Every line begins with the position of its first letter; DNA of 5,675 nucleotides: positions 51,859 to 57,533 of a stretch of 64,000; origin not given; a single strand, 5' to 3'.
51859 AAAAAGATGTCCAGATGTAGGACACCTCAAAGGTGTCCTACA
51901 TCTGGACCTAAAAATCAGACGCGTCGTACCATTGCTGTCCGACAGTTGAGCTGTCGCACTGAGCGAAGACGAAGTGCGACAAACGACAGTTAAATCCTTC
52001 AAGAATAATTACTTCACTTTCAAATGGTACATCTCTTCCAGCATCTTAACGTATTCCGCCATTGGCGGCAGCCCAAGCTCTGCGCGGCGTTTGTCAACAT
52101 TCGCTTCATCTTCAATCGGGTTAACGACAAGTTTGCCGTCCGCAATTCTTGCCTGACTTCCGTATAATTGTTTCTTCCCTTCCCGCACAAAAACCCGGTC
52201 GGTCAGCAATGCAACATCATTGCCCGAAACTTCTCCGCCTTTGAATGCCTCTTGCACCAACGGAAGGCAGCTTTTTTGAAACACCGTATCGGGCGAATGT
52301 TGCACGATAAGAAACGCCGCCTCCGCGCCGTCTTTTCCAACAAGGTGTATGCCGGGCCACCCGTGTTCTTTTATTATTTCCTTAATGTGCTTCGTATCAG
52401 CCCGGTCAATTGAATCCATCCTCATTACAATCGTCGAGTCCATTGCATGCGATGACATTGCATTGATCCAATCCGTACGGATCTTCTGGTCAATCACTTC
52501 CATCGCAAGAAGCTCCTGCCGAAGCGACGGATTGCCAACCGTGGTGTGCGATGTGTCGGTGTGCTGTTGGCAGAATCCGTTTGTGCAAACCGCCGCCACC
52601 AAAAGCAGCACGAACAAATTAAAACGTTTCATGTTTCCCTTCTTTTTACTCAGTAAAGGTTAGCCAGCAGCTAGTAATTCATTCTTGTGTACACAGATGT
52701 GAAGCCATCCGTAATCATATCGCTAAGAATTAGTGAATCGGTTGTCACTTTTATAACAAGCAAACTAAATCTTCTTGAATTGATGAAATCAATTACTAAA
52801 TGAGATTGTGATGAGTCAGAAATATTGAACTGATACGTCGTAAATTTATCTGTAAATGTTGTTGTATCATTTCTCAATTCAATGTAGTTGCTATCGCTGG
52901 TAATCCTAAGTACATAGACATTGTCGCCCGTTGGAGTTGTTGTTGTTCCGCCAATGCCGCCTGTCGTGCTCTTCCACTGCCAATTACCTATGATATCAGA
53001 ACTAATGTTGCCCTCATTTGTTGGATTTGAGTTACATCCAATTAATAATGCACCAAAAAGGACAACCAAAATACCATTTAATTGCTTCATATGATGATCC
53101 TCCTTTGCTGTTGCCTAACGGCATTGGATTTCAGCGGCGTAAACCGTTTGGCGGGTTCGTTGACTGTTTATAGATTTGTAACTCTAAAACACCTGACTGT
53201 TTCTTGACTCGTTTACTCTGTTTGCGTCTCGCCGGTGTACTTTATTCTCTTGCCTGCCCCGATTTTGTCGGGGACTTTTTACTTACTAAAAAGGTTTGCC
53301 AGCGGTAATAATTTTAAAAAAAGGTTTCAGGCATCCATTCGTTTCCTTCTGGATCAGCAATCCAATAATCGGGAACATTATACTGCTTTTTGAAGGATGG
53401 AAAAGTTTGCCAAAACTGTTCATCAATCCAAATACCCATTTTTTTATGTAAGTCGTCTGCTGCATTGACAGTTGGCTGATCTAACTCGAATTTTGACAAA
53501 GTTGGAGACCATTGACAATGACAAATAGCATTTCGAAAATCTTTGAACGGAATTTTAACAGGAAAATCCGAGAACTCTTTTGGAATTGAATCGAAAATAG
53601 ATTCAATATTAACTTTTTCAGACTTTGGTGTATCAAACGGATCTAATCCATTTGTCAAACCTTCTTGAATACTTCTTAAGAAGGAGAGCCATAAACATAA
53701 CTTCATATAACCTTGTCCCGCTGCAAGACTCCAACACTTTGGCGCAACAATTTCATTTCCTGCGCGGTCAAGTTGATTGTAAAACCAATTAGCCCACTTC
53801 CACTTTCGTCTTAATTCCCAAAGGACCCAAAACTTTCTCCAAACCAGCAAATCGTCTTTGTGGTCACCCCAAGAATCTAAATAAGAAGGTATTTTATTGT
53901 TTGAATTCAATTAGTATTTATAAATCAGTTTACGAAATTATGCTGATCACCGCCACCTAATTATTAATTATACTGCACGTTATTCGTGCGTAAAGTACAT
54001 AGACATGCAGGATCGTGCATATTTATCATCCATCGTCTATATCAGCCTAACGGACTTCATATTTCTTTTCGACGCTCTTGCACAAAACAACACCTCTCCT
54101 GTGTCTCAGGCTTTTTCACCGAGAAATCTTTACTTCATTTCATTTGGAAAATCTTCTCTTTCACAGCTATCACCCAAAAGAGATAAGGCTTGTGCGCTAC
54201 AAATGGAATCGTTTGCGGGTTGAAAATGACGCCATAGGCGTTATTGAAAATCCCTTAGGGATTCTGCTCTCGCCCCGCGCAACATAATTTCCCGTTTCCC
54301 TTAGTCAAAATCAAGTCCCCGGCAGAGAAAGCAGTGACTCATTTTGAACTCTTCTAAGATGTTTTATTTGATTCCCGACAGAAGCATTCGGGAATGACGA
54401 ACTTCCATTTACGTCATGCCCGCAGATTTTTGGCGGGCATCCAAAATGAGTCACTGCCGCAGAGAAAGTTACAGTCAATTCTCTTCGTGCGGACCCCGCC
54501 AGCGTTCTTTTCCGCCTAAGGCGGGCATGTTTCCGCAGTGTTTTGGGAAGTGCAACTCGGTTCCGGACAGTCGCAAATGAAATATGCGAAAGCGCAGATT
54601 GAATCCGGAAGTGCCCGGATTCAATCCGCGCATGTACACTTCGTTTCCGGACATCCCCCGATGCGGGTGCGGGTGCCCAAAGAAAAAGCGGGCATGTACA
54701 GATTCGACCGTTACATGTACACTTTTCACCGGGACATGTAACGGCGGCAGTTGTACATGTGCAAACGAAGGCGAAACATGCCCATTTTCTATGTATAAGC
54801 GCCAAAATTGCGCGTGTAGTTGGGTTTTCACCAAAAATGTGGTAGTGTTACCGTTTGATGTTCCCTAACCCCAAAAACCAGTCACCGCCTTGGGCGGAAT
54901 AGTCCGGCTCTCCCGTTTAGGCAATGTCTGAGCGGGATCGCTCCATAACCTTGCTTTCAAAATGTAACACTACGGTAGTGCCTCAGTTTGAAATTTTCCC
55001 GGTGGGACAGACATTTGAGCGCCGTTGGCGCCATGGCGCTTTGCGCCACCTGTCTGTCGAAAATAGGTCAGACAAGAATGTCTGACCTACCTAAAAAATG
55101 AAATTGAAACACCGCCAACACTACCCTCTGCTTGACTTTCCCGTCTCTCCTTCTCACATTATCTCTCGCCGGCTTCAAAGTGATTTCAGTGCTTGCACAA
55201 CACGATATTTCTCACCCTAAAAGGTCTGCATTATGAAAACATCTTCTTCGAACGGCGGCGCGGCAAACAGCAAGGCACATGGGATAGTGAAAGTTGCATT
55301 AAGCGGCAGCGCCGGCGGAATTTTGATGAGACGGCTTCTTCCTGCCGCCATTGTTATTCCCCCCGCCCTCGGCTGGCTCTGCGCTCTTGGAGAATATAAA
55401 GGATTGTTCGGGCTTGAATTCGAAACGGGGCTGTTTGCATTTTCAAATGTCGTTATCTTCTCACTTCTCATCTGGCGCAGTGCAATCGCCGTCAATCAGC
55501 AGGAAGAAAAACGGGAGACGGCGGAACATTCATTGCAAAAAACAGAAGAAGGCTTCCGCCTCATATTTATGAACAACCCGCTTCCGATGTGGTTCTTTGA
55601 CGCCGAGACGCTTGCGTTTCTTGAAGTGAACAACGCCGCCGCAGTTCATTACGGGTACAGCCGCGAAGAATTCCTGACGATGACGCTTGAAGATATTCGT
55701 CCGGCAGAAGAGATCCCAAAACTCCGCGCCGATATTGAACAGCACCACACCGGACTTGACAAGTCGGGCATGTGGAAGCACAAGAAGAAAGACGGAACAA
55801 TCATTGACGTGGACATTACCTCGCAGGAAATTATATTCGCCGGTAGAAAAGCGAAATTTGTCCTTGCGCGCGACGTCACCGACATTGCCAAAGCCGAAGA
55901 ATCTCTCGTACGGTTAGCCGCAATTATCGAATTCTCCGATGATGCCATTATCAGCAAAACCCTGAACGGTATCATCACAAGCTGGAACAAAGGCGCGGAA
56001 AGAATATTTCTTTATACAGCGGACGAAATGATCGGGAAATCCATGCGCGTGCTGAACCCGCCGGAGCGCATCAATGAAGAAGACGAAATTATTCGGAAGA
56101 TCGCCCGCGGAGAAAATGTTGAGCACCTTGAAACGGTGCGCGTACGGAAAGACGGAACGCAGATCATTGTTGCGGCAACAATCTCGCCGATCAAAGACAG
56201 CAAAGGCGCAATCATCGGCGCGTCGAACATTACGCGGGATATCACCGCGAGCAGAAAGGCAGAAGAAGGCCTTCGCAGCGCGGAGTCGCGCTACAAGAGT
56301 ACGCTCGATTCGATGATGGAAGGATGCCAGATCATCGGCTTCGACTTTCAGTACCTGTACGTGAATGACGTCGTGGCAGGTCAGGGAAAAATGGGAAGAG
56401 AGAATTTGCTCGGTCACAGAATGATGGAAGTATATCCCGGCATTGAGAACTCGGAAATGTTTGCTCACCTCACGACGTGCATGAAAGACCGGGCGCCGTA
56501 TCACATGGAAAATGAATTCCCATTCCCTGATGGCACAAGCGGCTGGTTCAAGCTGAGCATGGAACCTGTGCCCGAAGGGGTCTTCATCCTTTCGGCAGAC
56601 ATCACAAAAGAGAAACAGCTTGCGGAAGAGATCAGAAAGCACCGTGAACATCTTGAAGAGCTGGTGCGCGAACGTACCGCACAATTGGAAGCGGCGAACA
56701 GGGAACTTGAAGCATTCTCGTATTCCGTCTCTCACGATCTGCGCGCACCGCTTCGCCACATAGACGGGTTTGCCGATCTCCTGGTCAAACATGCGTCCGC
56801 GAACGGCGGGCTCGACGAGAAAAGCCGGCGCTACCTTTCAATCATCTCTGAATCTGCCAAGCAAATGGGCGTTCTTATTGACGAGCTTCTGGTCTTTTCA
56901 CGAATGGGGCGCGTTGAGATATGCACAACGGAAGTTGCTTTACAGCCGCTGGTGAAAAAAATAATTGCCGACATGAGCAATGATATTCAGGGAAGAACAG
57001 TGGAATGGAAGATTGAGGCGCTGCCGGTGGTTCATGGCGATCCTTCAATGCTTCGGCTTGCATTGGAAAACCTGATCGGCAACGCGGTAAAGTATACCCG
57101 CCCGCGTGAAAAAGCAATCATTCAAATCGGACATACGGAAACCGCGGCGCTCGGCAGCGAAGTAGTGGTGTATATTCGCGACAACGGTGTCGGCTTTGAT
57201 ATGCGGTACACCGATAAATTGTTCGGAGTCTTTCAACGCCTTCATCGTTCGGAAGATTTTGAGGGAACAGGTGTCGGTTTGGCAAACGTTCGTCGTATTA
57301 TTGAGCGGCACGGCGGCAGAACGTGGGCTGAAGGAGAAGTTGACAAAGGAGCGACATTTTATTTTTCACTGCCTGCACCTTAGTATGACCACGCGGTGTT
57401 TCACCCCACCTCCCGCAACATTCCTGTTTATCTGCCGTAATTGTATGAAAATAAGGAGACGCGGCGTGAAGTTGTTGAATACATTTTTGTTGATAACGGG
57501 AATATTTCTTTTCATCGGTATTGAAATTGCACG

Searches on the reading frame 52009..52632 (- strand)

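Call 30: search_protein_families(library=pfam, proteins=[window:52009-52632:-], max_evalue=0.0001)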
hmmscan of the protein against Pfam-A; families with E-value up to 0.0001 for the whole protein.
window:52009-52632:- (207 aa): 1 family
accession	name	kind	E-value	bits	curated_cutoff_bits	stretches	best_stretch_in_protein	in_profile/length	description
PF20329.3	DUF6624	-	3.4e-49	167.1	27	1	35-207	1-173/173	Family of unknown function (DUF6624)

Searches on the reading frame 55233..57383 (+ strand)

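Call 30: search_protein_families(library=pfam, proteins=[window:55233-57383:+], max_evalue=0.0001)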
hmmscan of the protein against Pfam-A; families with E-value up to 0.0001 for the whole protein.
window:55233-57383:+ (716 aa): 8 families
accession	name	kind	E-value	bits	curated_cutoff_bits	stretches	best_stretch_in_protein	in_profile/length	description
PF13426.13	PAS_9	-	1.4e-30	106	27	2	237-339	2-103/103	PAS domain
PF08448.16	PAS_4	-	1.1e-28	100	23.1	2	235-341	4-109/110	PAS fold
PF00989.32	PAS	-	1.9e-26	92.7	22.6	2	228-337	3-113/113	PAS fold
PF02518.31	HATPase_c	-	5.3e-23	82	26.4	1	602-715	1-109/111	Histidine kinase-, DNA gyrase B-, and HSP90-like ATPase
PF08447.18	PAS_3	-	7.6e-15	55.4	25.6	1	249-328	2-83/89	PAS fold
PF00512.31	HisKA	-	1.8e-12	47.6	26.9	1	493-558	3-63/66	His Kinase A (phospho-acceptor) domain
PF13188.13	PAS_8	-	8.8e-09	35.4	21.8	0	227-286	2-60/65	PAS domain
PF13596.12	PAS_10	-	6.3e-05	24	22.1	0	248-338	21-106/106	PAS domain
